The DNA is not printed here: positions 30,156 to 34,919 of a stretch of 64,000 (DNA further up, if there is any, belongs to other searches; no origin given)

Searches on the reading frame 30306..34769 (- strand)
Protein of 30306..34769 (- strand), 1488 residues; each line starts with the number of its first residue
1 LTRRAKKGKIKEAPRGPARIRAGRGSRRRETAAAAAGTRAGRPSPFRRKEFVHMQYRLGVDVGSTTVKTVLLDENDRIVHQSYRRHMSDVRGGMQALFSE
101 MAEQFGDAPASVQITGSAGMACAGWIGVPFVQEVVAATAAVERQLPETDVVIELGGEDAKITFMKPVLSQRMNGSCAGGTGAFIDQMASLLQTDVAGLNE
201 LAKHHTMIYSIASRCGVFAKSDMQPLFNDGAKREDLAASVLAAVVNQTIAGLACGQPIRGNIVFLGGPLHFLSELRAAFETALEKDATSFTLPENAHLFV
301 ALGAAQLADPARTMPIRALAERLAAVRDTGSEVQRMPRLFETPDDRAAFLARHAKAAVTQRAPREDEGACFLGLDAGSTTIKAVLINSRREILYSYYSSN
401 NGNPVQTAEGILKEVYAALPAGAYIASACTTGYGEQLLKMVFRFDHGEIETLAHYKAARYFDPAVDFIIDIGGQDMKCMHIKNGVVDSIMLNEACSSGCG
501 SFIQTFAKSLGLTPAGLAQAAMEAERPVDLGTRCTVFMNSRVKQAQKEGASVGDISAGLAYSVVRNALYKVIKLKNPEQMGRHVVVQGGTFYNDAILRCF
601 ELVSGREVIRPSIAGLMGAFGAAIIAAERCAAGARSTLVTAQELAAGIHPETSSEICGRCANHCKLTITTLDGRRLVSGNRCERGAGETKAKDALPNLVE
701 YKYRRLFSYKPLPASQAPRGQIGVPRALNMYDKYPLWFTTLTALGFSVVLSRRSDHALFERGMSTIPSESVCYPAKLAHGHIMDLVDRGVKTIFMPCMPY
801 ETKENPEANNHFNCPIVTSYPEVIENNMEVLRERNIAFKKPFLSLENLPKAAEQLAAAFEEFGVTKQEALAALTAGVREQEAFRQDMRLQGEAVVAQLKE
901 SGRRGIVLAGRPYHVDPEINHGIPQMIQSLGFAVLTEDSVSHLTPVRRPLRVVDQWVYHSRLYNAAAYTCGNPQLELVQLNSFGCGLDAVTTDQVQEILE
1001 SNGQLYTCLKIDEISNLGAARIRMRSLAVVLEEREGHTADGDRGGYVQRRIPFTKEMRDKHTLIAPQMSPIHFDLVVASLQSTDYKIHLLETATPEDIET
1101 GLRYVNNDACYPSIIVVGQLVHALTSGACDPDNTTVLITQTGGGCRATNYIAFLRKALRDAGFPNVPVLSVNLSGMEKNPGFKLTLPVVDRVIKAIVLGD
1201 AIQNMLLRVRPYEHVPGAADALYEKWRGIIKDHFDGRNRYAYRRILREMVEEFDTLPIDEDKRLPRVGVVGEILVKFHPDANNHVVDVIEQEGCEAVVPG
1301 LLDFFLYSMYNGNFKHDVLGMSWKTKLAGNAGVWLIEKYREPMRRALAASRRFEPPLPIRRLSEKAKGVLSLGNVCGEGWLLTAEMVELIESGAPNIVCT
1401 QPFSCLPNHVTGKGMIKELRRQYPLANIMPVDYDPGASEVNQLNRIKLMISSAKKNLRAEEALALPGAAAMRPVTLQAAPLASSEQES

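Call 28: search_protein_families(library=pfam, proteins=[window:30306-34769:-], max_evalue=0.0001)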
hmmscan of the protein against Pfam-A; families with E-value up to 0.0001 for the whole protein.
window:30306-34769:- (1488 aa): 2 families
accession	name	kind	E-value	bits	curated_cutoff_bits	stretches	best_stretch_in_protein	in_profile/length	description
PF09989.15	DUF2229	-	4.1e-85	285.3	29.4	1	722-940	2-218/218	CoA enzyme activase uncharacterised domain (DUF2229)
PF01869.26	BcrAD_BadFG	-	4.1e-53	181.1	31.5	2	372-626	1-271/271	BadF/BadG/BcrA/BcrD ATPase family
